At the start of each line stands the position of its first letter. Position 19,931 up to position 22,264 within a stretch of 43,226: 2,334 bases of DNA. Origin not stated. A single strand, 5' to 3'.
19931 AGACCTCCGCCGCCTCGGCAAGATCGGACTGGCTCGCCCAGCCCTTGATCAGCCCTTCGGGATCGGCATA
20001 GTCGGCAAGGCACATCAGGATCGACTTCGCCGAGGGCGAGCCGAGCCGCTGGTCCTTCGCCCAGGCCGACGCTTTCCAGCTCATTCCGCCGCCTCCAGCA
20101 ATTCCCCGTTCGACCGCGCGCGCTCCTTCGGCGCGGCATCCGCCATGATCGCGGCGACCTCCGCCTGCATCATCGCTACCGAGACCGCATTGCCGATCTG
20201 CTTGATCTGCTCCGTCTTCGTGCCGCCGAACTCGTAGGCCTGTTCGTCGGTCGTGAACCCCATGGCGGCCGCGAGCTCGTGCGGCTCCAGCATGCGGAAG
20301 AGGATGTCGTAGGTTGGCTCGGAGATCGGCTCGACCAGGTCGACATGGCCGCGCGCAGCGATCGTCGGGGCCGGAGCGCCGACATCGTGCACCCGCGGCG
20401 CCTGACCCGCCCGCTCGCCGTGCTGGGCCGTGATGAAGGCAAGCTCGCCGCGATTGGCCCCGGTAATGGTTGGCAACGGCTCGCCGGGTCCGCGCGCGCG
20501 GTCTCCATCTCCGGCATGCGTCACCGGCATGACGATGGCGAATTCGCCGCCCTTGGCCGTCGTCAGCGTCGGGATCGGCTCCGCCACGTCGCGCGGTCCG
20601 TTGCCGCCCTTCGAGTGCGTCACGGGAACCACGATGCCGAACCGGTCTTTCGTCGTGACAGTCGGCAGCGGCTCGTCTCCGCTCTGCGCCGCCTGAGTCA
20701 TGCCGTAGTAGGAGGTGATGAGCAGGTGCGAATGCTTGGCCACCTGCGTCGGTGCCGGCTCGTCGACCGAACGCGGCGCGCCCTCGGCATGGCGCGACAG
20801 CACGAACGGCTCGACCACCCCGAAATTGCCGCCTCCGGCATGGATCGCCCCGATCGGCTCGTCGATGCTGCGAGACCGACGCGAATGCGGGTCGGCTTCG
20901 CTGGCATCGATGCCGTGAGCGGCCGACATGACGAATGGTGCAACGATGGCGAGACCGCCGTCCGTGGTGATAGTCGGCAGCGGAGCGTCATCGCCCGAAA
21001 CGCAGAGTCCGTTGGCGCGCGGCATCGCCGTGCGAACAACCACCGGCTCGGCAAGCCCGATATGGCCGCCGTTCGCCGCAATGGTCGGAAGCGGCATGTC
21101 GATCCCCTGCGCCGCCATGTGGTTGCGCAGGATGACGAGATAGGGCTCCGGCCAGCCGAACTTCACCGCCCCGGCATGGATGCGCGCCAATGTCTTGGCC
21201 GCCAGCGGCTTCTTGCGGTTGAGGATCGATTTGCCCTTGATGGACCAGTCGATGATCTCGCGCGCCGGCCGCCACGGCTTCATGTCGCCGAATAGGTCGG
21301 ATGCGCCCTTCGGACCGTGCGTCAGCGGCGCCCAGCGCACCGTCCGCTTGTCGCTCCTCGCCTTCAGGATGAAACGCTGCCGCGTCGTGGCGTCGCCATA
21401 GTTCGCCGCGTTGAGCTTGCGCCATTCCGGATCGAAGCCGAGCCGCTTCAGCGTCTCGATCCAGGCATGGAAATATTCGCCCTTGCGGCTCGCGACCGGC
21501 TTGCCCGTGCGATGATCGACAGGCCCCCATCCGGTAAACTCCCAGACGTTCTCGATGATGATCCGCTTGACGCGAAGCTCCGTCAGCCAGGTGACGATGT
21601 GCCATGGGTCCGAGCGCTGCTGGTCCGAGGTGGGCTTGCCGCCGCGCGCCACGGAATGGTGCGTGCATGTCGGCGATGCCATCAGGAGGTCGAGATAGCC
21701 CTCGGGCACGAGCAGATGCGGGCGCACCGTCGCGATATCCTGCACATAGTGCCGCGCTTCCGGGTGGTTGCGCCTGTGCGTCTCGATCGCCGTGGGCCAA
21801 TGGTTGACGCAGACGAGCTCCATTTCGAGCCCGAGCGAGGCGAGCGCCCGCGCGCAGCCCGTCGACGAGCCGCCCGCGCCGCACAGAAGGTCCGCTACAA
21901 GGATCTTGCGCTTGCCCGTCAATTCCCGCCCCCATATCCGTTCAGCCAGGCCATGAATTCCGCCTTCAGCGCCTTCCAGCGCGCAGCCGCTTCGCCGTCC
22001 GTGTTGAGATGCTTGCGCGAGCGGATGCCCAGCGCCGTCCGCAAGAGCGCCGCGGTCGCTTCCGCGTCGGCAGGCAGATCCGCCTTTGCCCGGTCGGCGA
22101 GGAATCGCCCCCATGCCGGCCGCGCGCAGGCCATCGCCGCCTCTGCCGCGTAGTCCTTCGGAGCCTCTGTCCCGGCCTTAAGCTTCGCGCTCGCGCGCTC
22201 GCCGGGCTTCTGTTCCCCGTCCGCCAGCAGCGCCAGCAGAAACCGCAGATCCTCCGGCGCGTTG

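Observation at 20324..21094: C5-cytosine methyltransferase with eight tandem TRD-like modules (possible hyper-multispecific anti-restriction methylase)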

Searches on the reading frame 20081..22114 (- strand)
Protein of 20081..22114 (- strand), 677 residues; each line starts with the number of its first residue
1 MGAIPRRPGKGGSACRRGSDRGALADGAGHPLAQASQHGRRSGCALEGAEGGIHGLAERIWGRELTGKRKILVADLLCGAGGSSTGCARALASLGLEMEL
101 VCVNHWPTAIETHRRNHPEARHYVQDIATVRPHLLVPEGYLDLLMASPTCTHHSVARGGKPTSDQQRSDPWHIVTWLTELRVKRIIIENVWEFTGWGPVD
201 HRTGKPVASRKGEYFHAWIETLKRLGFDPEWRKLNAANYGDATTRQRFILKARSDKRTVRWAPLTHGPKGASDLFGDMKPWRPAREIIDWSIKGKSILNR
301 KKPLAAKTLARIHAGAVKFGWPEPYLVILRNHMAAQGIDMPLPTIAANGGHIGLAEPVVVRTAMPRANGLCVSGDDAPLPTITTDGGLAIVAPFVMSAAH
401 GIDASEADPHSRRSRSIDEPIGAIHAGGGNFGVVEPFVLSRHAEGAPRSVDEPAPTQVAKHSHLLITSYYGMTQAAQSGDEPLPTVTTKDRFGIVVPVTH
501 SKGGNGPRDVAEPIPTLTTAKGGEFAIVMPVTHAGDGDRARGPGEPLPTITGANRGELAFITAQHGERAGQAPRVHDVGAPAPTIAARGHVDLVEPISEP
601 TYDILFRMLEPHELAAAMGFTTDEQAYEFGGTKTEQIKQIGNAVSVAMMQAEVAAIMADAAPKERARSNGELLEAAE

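Call 3: search_protein_families(library=pfam, proteins=[window:20081-22114:-], max_evalue=1)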
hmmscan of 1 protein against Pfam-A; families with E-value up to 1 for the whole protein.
window:20081-22114:- (677 aa): 2 families
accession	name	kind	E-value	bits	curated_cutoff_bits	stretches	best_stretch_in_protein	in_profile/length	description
PF00145.23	DNA_methylase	-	4.6e-24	85.9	22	2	73-255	3-163/324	C-5 cytosine-specific DNA methylase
PF13578.12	Methyltransf_24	-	0.14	13.5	26.3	1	78-145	3-73/105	Methyltransferase domain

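Call 4: search_protein_families(library=ncbifam, proteins=[window:20081-22114:-], max_evalue=1)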
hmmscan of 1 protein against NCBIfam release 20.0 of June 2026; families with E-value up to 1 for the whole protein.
window:20081-22114:- (677 aa): 4 families
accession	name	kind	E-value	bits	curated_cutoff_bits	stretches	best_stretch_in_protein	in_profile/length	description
TIGR00675.1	dcm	superfamily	6e-21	75.4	100.65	2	73-253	1-160/329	DNA (cytosine-5-)-methyltransferase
TIGR03704.1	PrmC_rel_meth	equivalog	0.0063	16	248.8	1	69-147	86-160/251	putative protein N(5)-glutamine methyltransferase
NF007772.0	PRK10458.1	subfamily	0.026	13.1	710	1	607-659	402-454/472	DNA cytosine methylase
TIGR03393.1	indolpyr_decarb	equivalog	0.11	11.1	946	1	550-662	68-176/539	indolepyruvate decarboxylase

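Call 5: search_protein_families(library=phrogs, proteins=[window:20081-22114:-], max_evalue=0.01)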
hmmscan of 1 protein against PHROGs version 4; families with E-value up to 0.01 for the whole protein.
window:20081-22114:- (677 aa): 6 families
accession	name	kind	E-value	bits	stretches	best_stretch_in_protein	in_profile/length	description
phrog_116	-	other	2.3e-63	215.7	1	67-667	204-500/779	DNA methyltransferase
phrog_363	-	other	1e-24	88.3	1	69-258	52-219/327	DNA methyltransferase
phrog_23072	-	other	1.2e-23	85.3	3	376-552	91-259/400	DNA methyltransferase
phrog_5999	-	other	2.6e-22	79.9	1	72-165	4-95/109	DNA methyltransferase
phrog_29443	-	unknown function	1.4e-20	74.6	1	70-222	3-150/273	-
phrog_13621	-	unknown function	6.5e-08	33.5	1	602-663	50-115/121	-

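Call 8: find_homologous_proteins(query=window:20084-21922:-, max_evalue=0.00001)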
Query window:20084-21922:- (613 aa): 5987 proteins with E <= 0.00001 among 8000 candidates; the best 120 are listed.
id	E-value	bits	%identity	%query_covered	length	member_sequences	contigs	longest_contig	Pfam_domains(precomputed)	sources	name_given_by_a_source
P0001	0.0e+0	1410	100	100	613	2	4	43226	PF00145.24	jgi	-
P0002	0.0e+0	1044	69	97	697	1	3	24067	PF00145.24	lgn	-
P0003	0.0e+0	1028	66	100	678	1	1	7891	PF00145.24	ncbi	-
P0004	0.0e+0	1021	75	98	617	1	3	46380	PF00145.24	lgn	-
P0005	0.0e+0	1020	75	96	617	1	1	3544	PF00145.24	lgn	-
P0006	0.0e+0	1019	64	99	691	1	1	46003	PF00145.24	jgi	jgi:DNA (cytosine-5)-methyltransferase 1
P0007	0.0e+0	1016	75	98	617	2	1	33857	PF00145.24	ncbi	-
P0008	1.5e-298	1010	71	99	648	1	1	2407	PF00145.24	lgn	-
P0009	2.1e-297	1006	72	100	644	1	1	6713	PF00145.24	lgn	-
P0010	1.9e-296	1003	70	100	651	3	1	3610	PF00145.24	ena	-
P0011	1.5e-295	1000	61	98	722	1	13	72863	PF00145.24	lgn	-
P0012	2.8e-295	999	69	100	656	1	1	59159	PF00145.24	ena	-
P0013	5.5e-295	998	61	99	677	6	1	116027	PF00145.24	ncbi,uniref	ncbi:MAG: DNA cytosine methyltransferase [Methylorubrum rhodinum]|uniref:DNA cytosine methyltransfer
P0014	2.2e-294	996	70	100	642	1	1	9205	PF00145.24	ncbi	-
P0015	2.9e-294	996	68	100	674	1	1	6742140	PF00145.24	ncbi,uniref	ncbi:DNA cytosine methyltransferase [Methylobacterium sp. ID0610]|uniref:DNA cytosine methyltransfer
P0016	4.6e-294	995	60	99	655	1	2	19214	PF00145.24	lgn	-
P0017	7.2e-294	995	60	100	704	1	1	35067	PF00145.24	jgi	jgi:DNA (cytosine-5)-methyltransferase 1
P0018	1.4e-293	994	61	98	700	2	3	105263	PF00145.24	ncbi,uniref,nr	ncbi:DNA cytosine methyltransferase [Methylobacterium haplocladii]|uniref:DNA cytosine methyltransfe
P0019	1.1e-292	991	55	99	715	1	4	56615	PF00145.24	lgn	-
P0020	2.4e-292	989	70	99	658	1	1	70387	PF00145.24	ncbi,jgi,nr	ncbi:MAG: cytosine-specific methylase [Microvirga sp.]|jgi:DNA (cytosine-5)-methyltransferase 1|nr:c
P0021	2.8e-291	986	71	97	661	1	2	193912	PF00145.24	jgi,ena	jgi:DNA (cytosine-5)-methyltransferase 1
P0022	5.6e-290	982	56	100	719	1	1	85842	PF00145.24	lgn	-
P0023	2.4e-289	980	73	97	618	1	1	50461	PF00145.24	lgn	-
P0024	1.3e-288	977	72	98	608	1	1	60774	PF00145.24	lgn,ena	-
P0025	1.5e-288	977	62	97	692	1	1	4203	PF00145.24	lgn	-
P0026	1.2e-287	974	52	87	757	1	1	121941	PF00145.24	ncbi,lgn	-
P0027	1.2e-287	974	72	97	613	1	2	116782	PF00145.24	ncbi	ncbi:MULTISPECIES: DNA cytosine methyltransferase [unclassified Bradyrhizobium]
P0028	1.6e-287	974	73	98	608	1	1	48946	PF00145.24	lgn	-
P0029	2.1e-287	973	64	97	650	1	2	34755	PF00145.24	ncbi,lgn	-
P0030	3.0e-287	973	71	99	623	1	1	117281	PF00145.24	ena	-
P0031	4.8e-287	972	72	98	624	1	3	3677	PF00145.24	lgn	-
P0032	1.8e-286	970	71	100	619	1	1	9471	PF00145.24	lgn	-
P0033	2.2e-286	970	62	99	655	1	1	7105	PF00145.24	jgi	jgi:DNA (cytosine-5)-methyltransferase 1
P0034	4.9e-286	969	66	100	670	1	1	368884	PF00145.24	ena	-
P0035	8.9e-286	968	71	99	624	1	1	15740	PF00145.24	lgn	-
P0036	2.6e-285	966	71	99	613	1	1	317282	PF00145.24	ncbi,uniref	ncbi:DNA cytosine methyltransferase [Mesorhizobium sp. M0050]|uniref:DNA cytosine methyltransferase 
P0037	3.0e-285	966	71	98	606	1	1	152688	PF00145.24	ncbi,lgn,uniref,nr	ncbi:DNA cytosine methyltransferase [Mesorhizobium sp.]|uniref:DNA cytosine methyltransferase n=1 Ta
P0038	6.1e-285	965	61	97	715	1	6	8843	PF00145.24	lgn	-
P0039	1.0e-284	964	61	99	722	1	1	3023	PF00145.24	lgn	-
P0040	2.5e-284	963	72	97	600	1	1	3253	PF00145.24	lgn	-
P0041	4.1e-284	962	61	99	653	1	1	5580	PF00145.24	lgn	-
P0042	5.2e-284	962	58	100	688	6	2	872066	PF00145.24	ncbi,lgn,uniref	ncbi:DNA cytosine methyltransferase [Methylobacterium fujisawaense]|uniref:DNA cytosine methyltransf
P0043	6.4e-284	962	69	98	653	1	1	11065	PF00145.24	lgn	-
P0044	1.2e-283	961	67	99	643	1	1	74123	PF00145.24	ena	-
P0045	1.4e-283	961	64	100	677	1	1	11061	PF00145.24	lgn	-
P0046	1.7e-283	960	58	86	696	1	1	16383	PF00145.24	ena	-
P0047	2.5e-283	960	68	97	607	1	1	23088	PF00145.24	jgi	jgi:DNA (cytosine-5)-methyltransferase 1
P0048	2.7e-283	960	67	100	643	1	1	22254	PF00145.24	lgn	-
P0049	4.5e-283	959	71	97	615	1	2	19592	PF00145.24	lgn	-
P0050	4.7e-283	959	67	99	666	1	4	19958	PF00145.24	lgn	-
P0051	9.5e-283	958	57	98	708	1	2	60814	PF00145.24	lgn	-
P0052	1.1e-282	958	66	99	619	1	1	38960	PF00145.24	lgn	-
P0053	1.3e-282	957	68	100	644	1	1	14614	PF00145.24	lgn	-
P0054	3.5e-282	956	59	96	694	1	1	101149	PF00145.24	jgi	-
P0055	3.6e-282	956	71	97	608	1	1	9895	PF00145.24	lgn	-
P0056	3.8e-281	953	70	97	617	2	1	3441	PF00145.24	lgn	-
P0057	5.9e-281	952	55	87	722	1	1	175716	PF00145.24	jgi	-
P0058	7.1e-281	952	68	98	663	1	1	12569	PF00145.24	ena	-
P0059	1.7e-280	950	63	96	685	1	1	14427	PF00145.24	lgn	-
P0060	2.2e-280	950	68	99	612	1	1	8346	PF00145.24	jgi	jgi:DNA (cytosine-5)-methyltransferase 1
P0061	3.2e-280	949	68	99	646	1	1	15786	PF00145.24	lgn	-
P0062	5.2e-280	949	63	100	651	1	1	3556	PF00145.24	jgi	jgi:DNA (cytosine-5)-methyltransferase 1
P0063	1.1e-279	948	71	99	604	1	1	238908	PF00145.24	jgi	jgi:DNA (cytosine-5)-methyltransferase 1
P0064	1.1e-279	948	55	99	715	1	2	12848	PF00145.24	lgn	-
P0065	2.0e-279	947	68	96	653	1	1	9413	PF00145.24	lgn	-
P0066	2.5e-279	947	70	97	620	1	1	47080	PF00145.24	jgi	jgi:DNA (cytosine-5)-methyltransferase 1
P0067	4.4e-279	946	72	99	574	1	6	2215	PF00145.24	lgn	-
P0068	5.7e-279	945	71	96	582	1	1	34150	PF00145.24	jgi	jgi:DNA (cytosine-5)-methyltransferase 1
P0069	6.8e-279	945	48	100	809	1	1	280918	PF00145.24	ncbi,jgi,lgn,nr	ncbi:MAG TPA: DNA cytosine methyltransferase [Rhizomicrobium sp.]|jgi:DNA (cytosine-5)-methyltransfe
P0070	7.0e-279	945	57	100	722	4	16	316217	PF00145.24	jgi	-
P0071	7.3e-279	945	67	98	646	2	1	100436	PF00145.24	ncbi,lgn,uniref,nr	ncbi:DNA cytosine methyltransferase [Mesorhizobium sp.]|uniref:DNA cytosine methyltransferase n=1 Ta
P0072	9.8e-279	945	64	100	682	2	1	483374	PF00145.24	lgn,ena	-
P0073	1.7e-278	944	54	98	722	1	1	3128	PF00145.24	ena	-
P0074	1.7e-278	944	71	97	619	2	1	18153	PF00145.24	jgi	-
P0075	3.6e-278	943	64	98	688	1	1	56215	PF00145.24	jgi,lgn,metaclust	metaclust:\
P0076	4.8e-278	942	71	97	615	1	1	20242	PF00145.24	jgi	jgi:DNA (cytosine-5)-methyltransferase 1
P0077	5.2e-278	942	69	98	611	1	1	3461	PF00145.24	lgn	-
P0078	5.9e-278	942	70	97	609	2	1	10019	PF00145.24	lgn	-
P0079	1.4e-277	941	59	99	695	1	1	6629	PF00145.24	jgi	jgi:DNA (cytosine-5)-methyltransferase 1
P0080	1.6e-277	941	71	99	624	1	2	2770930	PF00145.24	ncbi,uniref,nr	ncbi:DNA cytosine methyltransferase [Kaistia algarum]|uniref:DNA cytosine methyltransferase n=1 Tax=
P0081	1.7e-277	940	59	97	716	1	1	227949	PF00145.24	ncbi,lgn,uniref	ncbi:DNA cytosine methyltransferase [Methylobacterium aquaticum]|uniref:DNA cytosine methyltransfera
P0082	2.0e-277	940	50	96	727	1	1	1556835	PF00145.24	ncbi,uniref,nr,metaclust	ncbi:DNA cytosine methyltransferase [Bradyrhizobium embrapense]|uniref:DNA cytosine methyltransferas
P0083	3.5e-277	939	69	99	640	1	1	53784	PF00145.24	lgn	-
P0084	3.8e-277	939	70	99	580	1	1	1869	PF00145.24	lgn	-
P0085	5.0e-277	939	72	99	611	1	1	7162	PF00145.24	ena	-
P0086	6.0e-277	939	67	98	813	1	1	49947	PF00145.24,PF00550.32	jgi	jgi:DNA (cytosine-5)-methyltransferase 1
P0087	9.2e-277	938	65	98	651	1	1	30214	PF00145.24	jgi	jgi:DNA (cytosine-5)-methyltransferase 1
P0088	1.8e-276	937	62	98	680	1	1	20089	PF00145.24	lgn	-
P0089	2.3e-276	937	53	99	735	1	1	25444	PF00145.24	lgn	-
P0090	3.0e-276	936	70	99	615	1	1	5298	PF00145.24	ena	-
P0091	3.0e-276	936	69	97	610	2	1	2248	PF00145.24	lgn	-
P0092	3.6e-276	936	69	100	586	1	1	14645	PF00145.24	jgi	jgi:DNA (cytosine-5)-methyltransferase 1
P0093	7.5e-276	935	71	100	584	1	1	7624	PF00145.24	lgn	-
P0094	7.5e-276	935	68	98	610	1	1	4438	PF00145.24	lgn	-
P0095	7.7e-276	935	65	98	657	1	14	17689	PF00145.24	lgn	-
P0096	7.8e-276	935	71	97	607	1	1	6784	PF00145.24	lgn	-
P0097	8.5e-276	935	65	100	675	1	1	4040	PF00145.24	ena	-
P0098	1.7e-275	934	68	100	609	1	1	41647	PF00145.24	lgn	-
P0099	1.7e-275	934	63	98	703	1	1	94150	PF00145.24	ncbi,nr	ncbi:MAG: DNA cytosine methyltransferase [Parvibaculum sp.]|nr:DNA cytosine methyltransferase [Parvi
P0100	1.8e-275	934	68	98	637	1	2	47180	PF00145.24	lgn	-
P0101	2.9e-275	933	59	98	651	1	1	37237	PF00145.24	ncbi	-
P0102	3.6e-275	933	65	98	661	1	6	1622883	PF00145.24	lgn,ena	-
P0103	3.8e-275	933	50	87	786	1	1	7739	PF00145.24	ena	-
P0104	4.0e-275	933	73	97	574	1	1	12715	PF00145.24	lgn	-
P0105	6.4e-275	932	63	98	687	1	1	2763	PF00145.24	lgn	-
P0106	6.9e-275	932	70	97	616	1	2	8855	PF00145.24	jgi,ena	-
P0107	6.9e-275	932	70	100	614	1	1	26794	PF00145.24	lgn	-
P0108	1.2e-274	931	68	99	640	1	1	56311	PF00145.24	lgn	-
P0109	1.3e-274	931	63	97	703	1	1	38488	PF00145.24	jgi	jgi:DNA (cytosine-5)-methyltransferase 1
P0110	1.3e-274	931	70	97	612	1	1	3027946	PF00145.24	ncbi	-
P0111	1.7e-274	931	55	99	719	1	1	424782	PF00145.24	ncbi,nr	ncbi:DNA cytosine methyltransferase [Rhizobium leguminosarum bv. viciae]|nr:DNA cytosine methyltrans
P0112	1.7e-274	931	72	97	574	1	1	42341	PF00145.24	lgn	-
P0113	2.7e-274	930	66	100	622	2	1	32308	PF00145.24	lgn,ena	-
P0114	4.0e-274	929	68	100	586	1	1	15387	PF00145.24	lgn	-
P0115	5.5e-274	929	53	83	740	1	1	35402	PF00145.24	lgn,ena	-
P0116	6.3e-274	929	62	99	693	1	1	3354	PF00145.24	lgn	-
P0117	6.6e-274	929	61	100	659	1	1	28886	PF00145.24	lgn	-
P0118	7.8e-274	928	71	97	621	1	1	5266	PF00145.24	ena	-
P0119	9.1e-274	928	67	99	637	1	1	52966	PF00145.24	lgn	-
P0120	1.1e-273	928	65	98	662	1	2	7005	PF00145.24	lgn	-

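Call 9: search_solved_structures(query=window:20084-21922:-, max_evalue=0.01, show_alignments=3)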
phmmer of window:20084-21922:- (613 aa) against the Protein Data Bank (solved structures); distinct sequences matched with E-value up to 0.01: 1.
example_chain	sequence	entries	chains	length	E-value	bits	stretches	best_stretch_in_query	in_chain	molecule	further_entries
3g7u_A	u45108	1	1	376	5.1e-05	25.5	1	8-126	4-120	Cytosine-specific methyltransferase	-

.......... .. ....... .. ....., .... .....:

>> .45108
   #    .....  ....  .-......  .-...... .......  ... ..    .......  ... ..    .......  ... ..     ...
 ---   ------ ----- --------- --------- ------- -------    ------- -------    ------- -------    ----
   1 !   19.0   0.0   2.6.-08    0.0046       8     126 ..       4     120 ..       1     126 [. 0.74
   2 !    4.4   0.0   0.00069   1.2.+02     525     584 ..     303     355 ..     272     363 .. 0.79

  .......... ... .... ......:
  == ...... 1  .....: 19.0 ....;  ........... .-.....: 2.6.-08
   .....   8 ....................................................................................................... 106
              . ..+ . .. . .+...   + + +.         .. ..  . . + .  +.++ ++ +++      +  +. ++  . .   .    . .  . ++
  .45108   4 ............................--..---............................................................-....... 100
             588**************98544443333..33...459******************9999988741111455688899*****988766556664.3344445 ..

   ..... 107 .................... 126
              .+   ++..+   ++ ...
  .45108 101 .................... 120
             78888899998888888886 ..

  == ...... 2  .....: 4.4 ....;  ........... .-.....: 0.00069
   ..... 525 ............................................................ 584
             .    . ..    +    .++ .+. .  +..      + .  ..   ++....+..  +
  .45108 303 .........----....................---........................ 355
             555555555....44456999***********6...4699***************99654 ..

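Call 18: predict_structure(alignment_id=A1)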
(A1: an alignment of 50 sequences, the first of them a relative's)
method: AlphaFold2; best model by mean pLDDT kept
length: 613 residues; sequences in the alignment: 50
mean_pLDDT: 44.5   pTM: 0.38
mean pLDDT of the five models: 44.5, 44.3, 43.8, 43.3, 38.3
residues with pLDDT >= 90: 0; 70-90: 51; 50-70: 154; < 50: 408
segments of 3 or more residues with pLDDT < 50: 74-114, 116-118, 137-140, 172-182, 201-240, 244-249, 254-346, 348-433, 447-551, 600-604
pLDDT, mean of each block of 10 residues (from residue 1): 72 66 74 81 74 84 56 46 38 31 32 45 50 52 55 66 68 45 58 64 42 41 36 41 50 44 25 24 23 25 29 28 27 41 49 46 35 37 41 25 25 30 28 51 52 39 42 42 33 23 27 25 23 28 38 55 59 58 63 57 50 55
secondary structure, 60 per line:
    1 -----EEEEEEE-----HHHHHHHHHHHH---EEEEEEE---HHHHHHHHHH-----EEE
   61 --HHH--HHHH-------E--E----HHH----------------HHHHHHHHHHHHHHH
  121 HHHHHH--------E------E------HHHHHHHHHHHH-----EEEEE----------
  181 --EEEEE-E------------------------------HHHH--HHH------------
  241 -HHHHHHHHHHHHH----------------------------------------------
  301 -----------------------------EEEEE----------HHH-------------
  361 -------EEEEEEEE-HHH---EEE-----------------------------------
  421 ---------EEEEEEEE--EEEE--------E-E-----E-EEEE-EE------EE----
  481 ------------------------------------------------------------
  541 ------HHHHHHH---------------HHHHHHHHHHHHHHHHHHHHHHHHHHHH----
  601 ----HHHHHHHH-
elements in order: E6-12 H18-29 E33-39 H43-52 E58-60 H68-71 H106-126 H149-160 E166-170 E183-187 H220-223 H242-254 E330-334 E368-375 E383-385 E430-437 E440-443 E462-465 H547-553 H569-596 H605-612
